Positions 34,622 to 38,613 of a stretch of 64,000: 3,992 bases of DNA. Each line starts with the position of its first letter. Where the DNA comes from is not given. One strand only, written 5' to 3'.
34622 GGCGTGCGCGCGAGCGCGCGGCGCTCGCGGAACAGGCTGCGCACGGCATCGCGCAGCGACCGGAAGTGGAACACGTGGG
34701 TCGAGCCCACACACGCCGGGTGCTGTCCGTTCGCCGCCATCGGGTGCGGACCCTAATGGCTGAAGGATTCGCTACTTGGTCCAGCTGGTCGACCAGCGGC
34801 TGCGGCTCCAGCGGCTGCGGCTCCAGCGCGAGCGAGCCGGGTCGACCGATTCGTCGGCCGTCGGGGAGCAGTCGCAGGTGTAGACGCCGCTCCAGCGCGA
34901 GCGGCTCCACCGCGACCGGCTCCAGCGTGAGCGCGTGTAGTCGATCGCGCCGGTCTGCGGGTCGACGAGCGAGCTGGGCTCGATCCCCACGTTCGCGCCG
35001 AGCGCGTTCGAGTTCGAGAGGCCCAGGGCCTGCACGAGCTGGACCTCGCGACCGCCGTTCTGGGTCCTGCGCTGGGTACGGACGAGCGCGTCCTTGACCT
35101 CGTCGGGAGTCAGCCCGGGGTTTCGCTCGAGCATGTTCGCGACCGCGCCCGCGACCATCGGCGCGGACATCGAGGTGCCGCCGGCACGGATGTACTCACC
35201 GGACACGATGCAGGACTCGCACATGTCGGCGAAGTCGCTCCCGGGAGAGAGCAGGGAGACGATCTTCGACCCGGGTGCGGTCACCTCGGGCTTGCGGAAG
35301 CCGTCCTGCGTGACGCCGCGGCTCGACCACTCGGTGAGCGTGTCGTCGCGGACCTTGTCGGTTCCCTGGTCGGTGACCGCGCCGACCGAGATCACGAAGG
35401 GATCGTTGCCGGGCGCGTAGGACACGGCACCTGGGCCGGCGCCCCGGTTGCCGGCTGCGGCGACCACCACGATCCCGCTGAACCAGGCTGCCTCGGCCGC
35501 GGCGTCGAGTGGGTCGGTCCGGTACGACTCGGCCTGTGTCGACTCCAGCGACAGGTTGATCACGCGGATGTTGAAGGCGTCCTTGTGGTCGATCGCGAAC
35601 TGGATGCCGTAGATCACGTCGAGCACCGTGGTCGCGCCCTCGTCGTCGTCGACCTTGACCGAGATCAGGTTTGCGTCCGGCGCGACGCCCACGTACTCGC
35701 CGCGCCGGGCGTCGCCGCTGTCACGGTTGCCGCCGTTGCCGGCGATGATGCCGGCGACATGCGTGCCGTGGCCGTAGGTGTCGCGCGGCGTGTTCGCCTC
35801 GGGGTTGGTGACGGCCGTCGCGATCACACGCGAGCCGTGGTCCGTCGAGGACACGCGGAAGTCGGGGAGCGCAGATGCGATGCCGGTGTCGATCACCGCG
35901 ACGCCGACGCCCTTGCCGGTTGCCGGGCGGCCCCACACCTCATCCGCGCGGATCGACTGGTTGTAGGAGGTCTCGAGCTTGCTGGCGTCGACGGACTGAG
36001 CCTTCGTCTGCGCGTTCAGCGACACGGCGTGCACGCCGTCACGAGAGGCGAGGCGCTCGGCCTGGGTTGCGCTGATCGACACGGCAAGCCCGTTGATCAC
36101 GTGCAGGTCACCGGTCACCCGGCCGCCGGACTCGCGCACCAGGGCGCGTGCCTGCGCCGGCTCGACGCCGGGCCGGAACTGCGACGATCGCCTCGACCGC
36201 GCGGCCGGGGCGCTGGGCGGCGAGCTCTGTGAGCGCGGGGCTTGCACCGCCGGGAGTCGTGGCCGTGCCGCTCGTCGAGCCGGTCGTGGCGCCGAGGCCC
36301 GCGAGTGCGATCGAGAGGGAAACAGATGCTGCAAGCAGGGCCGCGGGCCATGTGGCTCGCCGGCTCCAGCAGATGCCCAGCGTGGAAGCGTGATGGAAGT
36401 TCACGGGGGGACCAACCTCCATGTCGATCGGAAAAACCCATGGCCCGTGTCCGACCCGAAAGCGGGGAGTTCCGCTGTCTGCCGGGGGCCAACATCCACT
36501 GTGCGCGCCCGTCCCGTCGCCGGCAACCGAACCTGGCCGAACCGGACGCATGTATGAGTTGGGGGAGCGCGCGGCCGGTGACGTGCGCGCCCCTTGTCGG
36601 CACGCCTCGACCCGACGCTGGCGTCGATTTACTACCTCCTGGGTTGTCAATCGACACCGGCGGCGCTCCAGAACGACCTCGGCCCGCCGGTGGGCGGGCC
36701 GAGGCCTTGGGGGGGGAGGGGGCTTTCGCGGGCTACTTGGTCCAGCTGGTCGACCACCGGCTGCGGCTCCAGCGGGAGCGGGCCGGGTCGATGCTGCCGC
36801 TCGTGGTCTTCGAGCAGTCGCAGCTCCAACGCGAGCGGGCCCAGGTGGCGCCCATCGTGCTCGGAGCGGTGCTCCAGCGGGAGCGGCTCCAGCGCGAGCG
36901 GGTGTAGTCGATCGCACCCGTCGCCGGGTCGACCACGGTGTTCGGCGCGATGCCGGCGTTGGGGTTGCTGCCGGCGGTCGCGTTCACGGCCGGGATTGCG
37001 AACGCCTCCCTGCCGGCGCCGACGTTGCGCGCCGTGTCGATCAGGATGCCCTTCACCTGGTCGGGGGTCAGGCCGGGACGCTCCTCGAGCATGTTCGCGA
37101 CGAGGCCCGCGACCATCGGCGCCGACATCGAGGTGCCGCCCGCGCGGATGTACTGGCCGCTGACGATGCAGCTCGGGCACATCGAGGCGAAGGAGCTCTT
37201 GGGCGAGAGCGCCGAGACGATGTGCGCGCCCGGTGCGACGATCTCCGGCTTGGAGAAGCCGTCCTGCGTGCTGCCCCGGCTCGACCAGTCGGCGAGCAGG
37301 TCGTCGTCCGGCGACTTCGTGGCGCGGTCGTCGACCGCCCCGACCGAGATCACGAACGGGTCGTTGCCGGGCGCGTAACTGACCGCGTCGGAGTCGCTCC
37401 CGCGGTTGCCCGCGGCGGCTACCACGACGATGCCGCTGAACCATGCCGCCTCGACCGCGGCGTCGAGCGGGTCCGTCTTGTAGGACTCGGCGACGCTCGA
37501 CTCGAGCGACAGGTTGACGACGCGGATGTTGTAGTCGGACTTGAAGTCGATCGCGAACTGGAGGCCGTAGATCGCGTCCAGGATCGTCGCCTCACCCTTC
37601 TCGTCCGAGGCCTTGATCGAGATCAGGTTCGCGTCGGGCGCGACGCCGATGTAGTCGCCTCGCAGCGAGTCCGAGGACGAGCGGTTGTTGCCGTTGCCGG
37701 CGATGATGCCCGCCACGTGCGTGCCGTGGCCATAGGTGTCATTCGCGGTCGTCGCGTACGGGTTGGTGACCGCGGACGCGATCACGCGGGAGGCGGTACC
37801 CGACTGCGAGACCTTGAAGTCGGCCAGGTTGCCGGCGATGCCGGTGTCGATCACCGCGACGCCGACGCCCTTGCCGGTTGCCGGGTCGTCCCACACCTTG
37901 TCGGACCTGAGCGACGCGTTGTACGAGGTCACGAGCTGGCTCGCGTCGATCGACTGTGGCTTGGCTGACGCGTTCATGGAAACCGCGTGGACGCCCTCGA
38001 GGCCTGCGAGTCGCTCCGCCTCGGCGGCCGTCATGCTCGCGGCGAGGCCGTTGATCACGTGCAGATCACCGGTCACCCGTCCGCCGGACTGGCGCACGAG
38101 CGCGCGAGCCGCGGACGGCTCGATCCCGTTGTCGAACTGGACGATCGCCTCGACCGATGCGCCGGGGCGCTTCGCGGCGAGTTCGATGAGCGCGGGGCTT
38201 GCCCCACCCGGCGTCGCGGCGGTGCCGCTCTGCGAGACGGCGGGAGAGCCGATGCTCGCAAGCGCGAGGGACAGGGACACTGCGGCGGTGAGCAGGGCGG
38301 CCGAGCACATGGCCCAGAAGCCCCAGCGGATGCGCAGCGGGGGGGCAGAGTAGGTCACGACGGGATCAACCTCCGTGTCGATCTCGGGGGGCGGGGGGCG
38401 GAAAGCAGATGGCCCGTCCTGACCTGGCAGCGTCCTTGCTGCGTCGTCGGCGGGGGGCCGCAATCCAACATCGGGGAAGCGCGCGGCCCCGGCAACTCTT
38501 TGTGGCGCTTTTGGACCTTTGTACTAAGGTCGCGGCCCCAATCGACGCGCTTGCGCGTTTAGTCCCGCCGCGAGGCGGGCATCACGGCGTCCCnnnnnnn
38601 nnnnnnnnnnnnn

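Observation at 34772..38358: Two tandem subtilases end in an unrecognised bipartite (RSRWS)n Arg/Trp pentapeptide-repeat tail with different copy numbers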

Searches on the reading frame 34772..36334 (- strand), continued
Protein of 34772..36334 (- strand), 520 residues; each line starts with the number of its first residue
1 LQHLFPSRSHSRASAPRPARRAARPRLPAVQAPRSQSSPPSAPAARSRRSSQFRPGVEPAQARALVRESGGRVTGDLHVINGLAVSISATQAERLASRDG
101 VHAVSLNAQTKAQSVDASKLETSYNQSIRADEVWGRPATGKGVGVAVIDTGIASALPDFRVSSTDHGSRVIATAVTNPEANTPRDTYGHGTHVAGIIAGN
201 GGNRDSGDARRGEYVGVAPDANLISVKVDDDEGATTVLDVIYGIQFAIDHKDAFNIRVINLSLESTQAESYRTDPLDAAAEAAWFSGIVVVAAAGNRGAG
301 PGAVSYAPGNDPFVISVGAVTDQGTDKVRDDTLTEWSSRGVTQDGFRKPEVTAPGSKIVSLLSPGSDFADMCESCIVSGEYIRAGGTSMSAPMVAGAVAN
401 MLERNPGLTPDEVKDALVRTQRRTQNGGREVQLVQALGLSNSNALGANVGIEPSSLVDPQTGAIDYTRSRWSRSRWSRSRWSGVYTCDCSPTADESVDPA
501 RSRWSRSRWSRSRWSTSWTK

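Call 70: find_encoding_contigs(protein=P0030, flank=6000, max_places=1)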
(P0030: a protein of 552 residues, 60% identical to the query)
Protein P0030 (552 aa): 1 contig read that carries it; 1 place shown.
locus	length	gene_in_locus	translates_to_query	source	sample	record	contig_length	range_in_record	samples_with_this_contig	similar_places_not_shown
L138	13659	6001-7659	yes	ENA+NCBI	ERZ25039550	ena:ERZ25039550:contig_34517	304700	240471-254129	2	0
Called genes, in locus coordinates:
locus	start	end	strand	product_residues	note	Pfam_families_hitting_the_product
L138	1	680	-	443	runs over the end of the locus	-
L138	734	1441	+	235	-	-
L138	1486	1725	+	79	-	PF19949:DUF6411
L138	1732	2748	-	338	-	PF08240:ADH_N, PF00107:ADH_zinc_N (weak)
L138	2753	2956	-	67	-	-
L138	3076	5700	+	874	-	PF00990:GGDEF, PF00563:EAL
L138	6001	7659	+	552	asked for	PF00082:Peptidase_S8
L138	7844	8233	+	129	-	-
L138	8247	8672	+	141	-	-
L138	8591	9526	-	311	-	PF08450:SGL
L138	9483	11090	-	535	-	PF12740:PETase (faint), PF02129:Peptidase_S15, PF00561:Abhydrolase_1 (faint), PF00326:Peptidase_S9 (faint), PF12146:Hydrolase_4 (weak)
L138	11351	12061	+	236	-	-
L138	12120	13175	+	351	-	-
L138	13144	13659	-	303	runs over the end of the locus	PF00903:Glyoxalase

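Call 71: find_encoding_contigs(protein=P0042, flank=6000, max_places=1)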
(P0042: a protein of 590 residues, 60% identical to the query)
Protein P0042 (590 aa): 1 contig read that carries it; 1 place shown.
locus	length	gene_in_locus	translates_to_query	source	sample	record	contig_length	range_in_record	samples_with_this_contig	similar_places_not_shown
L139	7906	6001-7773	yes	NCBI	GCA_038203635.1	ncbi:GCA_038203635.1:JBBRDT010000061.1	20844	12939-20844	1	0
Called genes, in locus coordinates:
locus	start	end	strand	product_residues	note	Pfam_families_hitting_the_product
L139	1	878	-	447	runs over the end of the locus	-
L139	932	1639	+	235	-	-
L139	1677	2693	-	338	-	PF08240:ADH_N, PF00107:ADH_zinc_N (weak)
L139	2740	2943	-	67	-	-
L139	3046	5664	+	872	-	PF00990:GGDEF, PF00563:EAL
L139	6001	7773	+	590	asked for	PF00082:Peptidase_S8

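Call 72: find_encoding_contigs(protein=P0079, flank=6000, max_places=1)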
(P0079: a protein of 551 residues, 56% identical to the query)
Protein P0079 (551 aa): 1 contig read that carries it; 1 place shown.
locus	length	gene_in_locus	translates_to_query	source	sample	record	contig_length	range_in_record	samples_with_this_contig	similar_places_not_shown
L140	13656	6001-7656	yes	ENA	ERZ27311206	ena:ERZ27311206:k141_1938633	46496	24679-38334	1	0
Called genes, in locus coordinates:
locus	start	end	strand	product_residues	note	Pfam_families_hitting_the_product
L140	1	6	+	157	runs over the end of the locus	-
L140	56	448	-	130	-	PF01740:STAS, PF13466:STAS_2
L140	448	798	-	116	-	PF01541:GIY-YIG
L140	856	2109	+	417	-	PF07690:MFS_1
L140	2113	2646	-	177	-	PF00210:Ferritin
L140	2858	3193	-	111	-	-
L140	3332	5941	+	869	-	PF13492:GAF_3 (faint), PF00990:GGDEF, PF00563:EAL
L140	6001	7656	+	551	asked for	PF00082:Peptidase_S8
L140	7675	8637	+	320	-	PF14249:Tocopherol_cycl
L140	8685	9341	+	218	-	-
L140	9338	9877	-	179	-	-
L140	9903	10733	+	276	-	PF01209:Ubie_methyltran, PF08241:Methyltransf_11, PF08242:Methyltransf_12, PF13649:Methyltransf_25, PF13847:Methyltransf_31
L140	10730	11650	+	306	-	PF01040:UbiA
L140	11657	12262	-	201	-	-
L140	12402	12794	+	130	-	PF13581:HATPase_c_2, PF02518:HATPase_c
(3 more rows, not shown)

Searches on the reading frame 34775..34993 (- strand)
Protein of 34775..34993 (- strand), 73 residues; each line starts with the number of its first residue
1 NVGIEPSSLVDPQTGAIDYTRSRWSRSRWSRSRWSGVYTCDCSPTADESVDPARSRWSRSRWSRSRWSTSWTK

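Call 4: search_protein_families(library=ncbifam, proteins=[window:34775-34945:-], max_evalue=10)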
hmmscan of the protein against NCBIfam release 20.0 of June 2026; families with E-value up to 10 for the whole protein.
seq(57 aa): 0 families

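Call 7: find_homologous_proteins(query=window:34775-34951:-, max_evalue=10)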
Query seq(59 aa) (59 aa): 3 proteins with E <= 10 among 8 candidates.
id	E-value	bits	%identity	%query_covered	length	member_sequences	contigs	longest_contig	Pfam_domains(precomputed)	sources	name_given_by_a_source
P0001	9.7e-4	37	66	49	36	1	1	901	-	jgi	jgi:hypothetical protein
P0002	1.2e-3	37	48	75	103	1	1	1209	-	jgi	jgi:hypothetical protein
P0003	1.3e-2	33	53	47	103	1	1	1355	-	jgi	jgi:hypothetical protein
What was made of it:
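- Tried and rejected: Tail-only word-index protein search (call 7).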

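Call 52: search_protein_families(library=pfam, proteins=[window:34775-34993:-], max_evalue=10)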
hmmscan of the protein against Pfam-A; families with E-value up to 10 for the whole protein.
seq(73 aa): 0 families

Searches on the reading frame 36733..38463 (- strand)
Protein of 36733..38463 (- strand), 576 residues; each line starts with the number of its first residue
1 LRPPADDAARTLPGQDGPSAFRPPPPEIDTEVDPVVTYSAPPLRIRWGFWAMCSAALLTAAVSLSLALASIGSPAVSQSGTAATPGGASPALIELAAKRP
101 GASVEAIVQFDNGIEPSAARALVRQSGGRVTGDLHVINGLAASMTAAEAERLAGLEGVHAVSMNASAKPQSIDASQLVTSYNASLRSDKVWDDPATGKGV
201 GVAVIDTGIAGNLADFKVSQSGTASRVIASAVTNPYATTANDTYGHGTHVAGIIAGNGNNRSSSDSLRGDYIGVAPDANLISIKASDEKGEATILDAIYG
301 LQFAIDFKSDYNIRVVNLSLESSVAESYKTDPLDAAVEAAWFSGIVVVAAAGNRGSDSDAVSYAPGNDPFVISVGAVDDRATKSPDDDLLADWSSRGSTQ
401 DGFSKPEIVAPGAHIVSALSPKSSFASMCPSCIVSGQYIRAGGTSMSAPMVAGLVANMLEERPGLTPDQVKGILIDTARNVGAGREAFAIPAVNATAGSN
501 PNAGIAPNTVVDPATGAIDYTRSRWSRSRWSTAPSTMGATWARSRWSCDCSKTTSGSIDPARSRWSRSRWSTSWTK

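Call 3: search_protein_families(library=pfam, proteins=[window:36733-38463:-], max_evalue=1)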
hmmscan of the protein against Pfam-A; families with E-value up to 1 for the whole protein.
window:36733-38463:- (576 aa): 2 families
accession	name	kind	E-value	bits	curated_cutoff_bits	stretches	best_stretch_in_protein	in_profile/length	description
PF00082.27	Peptidase_S8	-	1.9e-51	175.5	21.8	1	197-483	1-278/288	Subtilase family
PF05922.21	Inhibitor_I9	-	0.035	15.2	21.2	1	135-165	47-77/82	Peptidase inhibitor I9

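Call 4: search_protein_families(library=ncbifam, proteins=[window:36733-38463:-], max_evalue=10)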
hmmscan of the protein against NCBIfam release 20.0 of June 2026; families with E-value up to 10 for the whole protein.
window:36733-38463:- (576 aa): 8 families
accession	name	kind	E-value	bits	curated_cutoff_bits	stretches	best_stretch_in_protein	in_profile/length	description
TIGR03921.1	T7SS_mycosin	equivalog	9.2e-42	143.4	278.75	1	187-486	3-271/353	type VII secretion-associated serine protease mycosin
NF040553.1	SGO_0316_fam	subfamily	1.1e-14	53.2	1400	3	241-354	355-464/1486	SGO_0316/SGO_0317 family LPXTG-anchored serine peptidase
NF033595.1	denti_PrtP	equivalog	2.3e-14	52.9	300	2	316-483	342-483/606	dentilisin complex serine proteinase subunit PrtP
NF049966.1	QH_SP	equivalog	6.4e-14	51.8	165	3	275-356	54-127/219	subtilisin-like serine protease QhpE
NF040809.1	germ_prot_CspBA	exception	3.8e-13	48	1250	2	228-358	706-828/1099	bifunctional germination protease/germinant receptor pseudoprotease CspBA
NF042956.1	IteS_antiphage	equivalog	3e-10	39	900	1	143-479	206-534/747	S8 family anti-phage peptidase IteS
TIGR03895.1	protease_PatA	subfamily_domain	9.2e-10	37.9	421.05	1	246-479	1-201/606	PatA/PatG family cyanobactin maturation protease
NF040808.2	CspC_non_triad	exception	6.2e-09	34.8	675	2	227-356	150-279/556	bile acid germinant receptor pseudoprotease CspC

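Call 49: search_solved_structures(query=window:36733-38463:-, max_evalue=1e-10)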
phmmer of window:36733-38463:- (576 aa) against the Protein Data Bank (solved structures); distinct sequences matched with E-value up to 1e-10: 102 (the best 60 are shown).
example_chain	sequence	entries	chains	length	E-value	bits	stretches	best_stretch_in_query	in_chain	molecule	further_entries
3afg_A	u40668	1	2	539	6.5e-46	160.4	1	86-481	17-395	Subtilisin-like serine protease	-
9ues_B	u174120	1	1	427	1.9e-42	149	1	184-481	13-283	Subtilisin-like serine protease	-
1wmd_A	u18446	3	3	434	6.8e-23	84.5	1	197-484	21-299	protease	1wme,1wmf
5fax_A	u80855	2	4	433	2e-22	82.9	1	197-484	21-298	Subtilase SubHal from Bacillus halmapalus | Enzyme subtilase SubHal from Bacillus halmapalus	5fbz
1s02_A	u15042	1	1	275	5.6e-21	78.1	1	185-482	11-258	SUBTILISIN BPN'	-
1sbn_E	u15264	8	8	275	7.9e-21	77.6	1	188-482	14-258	SUBTILISIN NOVO BPN' | SUBTILISIN BPN'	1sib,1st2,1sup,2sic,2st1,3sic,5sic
2sni_E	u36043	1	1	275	8.1e-21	77.6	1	188-482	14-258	SUBTILISIN NOVO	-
1lw6_E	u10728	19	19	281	1.1e-20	77.2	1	188-482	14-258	SUBTILISIN BPN' | Subtilisin BPN' precursor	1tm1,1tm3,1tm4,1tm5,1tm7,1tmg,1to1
1ubn_A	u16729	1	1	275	2.7e-20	75.8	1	188-482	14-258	PROTEIN (SELENOSUBTILISIN BPN)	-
1v5i_A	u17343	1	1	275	3.4e-20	75.6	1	188-482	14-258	Subtilisin BPN'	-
1sub_A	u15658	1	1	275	4.8e-20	75.1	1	188-482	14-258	SUBTILISIN BPN' CRB-S3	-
1suc_A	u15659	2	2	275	5.5e-20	74.9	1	188-482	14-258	SUBTILISIN BPN' CRB-S3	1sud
1ea7_A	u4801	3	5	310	8.8e-20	74.2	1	193-482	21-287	SERINE PROTEASE | 36KDA PROTEASE | Sphericase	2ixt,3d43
1s01_A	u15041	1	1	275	1.3e-19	73.6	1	188-482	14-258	Subtilisin BPN'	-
1bh6_A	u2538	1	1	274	1.6e-19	73.3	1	185-483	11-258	SUBTILISIN DY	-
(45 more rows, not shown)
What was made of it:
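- Closest known: C-terminal accessory domains of subtilases. Same: Tk-SP is the closest solved relative of the catalytic part (E 6.5e-46, call 49).
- The nearest solved relative, Tk-SP (3afg), has a separate C-terminal domain (call 49).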
